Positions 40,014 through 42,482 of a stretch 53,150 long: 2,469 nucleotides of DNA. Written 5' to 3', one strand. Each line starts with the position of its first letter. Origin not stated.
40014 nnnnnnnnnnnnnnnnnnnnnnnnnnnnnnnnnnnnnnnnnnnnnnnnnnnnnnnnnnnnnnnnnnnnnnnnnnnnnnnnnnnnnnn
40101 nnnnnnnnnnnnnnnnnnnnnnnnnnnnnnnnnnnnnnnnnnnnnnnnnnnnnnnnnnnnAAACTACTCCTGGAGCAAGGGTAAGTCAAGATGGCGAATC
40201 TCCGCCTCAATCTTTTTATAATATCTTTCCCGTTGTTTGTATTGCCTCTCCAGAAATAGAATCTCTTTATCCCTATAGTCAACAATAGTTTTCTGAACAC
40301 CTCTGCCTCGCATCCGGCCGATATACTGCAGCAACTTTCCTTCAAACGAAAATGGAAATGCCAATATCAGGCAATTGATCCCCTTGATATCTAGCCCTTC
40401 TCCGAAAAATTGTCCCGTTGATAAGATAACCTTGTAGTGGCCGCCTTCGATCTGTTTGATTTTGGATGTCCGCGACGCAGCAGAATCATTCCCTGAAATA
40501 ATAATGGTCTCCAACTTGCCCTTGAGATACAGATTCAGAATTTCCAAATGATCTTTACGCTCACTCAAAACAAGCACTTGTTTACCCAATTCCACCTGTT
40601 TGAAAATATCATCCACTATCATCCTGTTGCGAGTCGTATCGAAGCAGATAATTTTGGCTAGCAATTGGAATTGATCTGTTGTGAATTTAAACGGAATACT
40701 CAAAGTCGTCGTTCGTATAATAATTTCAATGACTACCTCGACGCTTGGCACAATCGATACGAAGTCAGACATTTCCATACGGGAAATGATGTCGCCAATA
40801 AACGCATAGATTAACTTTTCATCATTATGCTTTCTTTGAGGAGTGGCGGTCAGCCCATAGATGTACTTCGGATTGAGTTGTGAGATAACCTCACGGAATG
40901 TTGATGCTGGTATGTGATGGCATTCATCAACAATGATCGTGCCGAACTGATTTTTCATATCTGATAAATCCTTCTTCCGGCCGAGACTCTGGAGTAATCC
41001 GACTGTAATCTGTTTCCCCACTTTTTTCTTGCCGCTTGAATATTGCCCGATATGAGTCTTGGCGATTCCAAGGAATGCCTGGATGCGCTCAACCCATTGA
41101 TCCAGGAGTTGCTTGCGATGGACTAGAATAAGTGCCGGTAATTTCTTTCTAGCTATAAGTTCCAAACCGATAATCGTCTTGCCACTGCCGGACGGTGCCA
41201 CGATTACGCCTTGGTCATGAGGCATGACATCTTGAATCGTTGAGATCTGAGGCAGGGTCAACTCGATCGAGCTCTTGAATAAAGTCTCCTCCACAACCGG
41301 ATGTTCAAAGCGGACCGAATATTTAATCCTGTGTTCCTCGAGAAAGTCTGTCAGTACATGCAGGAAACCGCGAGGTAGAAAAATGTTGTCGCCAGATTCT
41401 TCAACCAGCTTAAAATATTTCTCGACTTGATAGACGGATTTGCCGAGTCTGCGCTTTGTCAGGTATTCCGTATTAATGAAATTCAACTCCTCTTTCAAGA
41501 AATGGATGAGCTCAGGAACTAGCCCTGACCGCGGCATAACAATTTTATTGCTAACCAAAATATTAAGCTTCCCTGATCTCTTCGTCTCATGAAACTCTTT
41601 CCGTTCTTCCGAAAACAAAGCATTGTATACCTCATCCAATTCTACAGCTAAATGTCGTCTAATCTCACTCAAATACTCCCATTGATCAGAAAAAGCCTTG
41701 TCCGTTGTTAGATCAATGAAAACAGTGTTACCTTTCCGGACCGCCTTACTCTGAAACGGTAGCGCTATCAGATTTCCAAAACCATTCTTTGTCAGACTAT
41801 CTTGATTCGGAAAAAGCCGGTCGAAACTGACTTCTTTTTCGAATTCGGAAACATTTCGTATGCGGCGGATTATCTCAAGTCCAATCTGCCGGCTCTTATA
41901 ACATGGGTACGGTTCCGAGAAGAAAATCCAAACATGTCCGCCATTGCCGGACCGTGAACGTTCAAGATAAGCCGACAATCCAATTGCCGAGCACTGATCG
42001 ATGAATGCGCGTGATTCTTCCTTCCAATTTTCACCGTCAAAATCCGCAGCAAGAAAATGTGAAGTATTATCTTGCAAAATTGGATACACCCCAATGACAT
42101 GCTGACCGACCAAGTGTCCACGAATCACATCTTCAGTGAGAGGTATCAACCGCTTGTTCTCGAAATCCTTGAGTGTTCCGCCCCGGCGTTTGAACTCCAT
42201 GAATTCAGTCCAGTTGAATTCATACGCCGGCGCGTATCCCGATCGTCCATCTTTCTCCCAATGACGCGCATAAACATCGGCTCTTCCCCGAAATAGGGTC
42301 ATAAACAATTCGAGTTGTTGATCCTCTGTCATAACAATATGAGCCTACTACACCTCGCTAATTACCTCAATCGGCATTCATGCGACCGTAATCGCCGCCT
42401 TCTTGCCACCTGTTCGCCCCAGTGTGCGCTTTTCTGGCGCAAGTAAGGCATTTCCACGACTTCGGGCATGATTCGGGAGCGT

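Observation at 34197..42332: Late-purine-pathway block (purM, purH, purB, purCE) abutting the defence island, without purF/D/N/L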

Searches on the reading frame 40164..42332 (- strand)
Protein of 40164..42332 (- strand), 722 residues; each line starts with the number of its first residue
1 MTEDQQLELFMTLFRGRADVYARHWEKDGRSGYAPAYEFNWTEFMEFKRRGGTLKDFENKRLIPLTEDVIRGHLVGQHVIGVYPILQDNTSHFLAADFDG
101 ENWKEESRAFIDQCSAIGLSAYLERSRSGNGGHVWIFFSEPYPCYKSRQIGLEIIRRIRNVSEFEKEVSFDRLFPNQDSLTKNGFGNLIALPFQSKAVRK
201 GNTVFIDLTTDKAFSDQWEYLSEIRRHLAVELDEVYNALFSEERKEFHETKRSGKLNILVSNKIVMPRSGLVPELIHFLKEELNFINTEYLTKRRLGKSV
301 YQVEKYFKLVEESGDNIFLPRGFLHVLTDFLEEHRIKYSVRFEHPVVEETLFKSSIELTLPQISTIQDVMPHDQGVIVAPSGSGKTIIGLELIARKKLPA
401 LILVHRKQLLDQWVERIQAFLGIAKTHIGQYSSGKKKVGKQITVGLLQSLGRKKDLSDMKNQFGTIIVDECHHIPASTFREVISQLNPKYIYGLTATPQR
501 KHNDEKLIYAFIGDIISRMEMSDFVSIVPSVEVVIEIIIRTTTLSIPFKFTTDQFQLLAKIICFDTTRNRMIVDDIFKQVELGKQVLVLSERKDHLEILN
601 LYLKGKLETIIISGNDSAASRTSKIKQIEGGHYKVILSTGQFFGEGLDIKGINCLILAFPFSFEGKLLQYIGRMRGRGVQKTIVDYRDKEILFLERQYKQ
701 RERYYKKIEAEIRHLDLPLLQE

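Call 5: search_protein_families(library=pfam, proteins=[window:40164-42332:-])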
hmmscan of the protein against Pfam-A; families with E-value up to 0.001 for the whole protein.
window:40164-42332:- (722 aa): 6 families
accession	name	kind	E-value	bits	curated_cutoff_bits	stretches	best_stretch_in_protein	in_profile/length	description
PF22548.2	AEP-TOTE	-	5.3e-82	275.3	27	1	6-233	2-228/230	TOTE conflict system, Archaeo-Eukaryotic Primase domain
PF04851.21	ResIII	-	1.5e-29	103.4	22.5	1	358-500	4-164/164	Type III restriction enzyme, res subunit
PF00270.35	DEAD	-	2.2e-11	44.2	26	1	361-501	3-163/167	DEAD/DEAH box helicase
PF00271.37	Helicase_C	-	2.7e-11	44.1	23.5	1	575-674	8-106/110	Helicase conserved C-terminal domain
PF18766.7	SWI2_SNF2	-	1.9e-07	31.4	26.7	1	371-524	17-179/221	SWI2/SNF2 ATPase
PF00176.29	SNF2-rel_dom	-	6.3e-05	22.6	24.9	1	379-501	24-166/290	SNF2-related domain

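Call 6: search_protein_families(library=ncbifam, proteins=[window:40164-42332:-])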
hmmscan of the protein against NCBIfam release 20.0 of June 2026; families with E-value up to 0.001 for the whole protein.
window:40164-42332:- (722 aa): 9 families
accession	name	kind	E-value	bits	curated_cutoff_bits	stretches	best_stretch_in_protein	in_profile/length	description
NF045503.1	repair_heli_XPB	equivalog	1e-26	93.6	610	1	371-636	202-467/548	DNA repair helicase XPB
NF040561.1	PrimPol_Msp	equivalog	2.9e-25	88.8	200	2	64-258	158-364/515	CRISPR-associated primase-polymerase type A1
NF053632.1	heli_RadD_YejH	equivalog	1.4e-16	59.9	720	1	373-503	23-156/573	DNA repair helicase RadD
TIGR00603.1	rad25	subfamily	9e-13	47.3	328.7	1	374-503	277-418/734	DNA repair helicase rad25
NF046051.1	restrict_EcoAI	equivalog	1.1e-11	43.9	550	1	375-509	180-324/768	EcoAI/FtnUII family type I restriction enzme subunit R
NF042913.1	CyRepA1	equivalog_domain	1e-08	34.6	200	1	377-486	7-109/595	plasmid replication protein, CyRepA1 family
TIGR04095.1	dnd_restrict_1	equivalog_domain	1.7e-07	30.6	600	1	372-523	24-195/451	DNA phosphorothioation system restriction enzyme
NF003673.1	PRK05298.1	equivalog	0.00018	20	743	0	375-421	32-78/653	excinuclease ABC subunit UvrB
NF010337.0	PRK13766.1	equivalog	0.00073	17.7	610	0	353-430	12-92/781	Hef nuclease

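Call 52: search_protein_families(library=padloc, proteins=[window:40164-42332:-], max_evalue=0.01)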
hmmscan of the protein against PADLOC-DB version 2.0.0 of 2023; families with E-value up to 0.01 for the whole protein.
window:40164-42332:- (722 aa): 11 families
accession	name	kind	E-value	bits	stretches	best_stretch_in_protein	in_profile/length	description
PDLC01465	PrimPol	-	2.2e-71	238.7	1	2-271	18-269/276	"CAS-I,CAS-II,CAS-III,CAS-IV,CAS-V,CAS-VI; associated"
PDLC01101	PrimPol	-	9.8e-22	75.3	1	63-232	162-334/490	adaptation polymerase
PDLC03659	mREase_IV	-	1.5e-18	64.1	1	362-684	229-560/945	Type IV methyl-directed restriction enzyme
PDLC03658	mREase_IV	-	1e-17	61.2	1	364-681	235-549/953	Type IV methyl-directed restriction enzyme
PDLC02707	PbeA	-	6.1e-13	46.2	1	353-523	248-440/672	PbeA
PDLC02704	PbeA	-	7.9e-10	35.8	1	355-523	252-445/682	PbeA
PDLC02706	PbeA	-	1.1e-07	28.8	1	373-505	286-438/722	PbeA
PDLC01439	typeIV_DinG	-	1.2e-05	22.2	1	373-418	35-81/575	CAS-IV-A; associated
PDLC04986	PDC-S28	-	6.5e-05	19.4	1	376-473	56-161/831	-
PDLC03653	REase_III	-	0.00027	17.2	1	464-503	261-302/883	Type III restriction enzyme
PDLC02705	PbeA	-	0.00043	16.6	1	465-526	377-439/691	PbeA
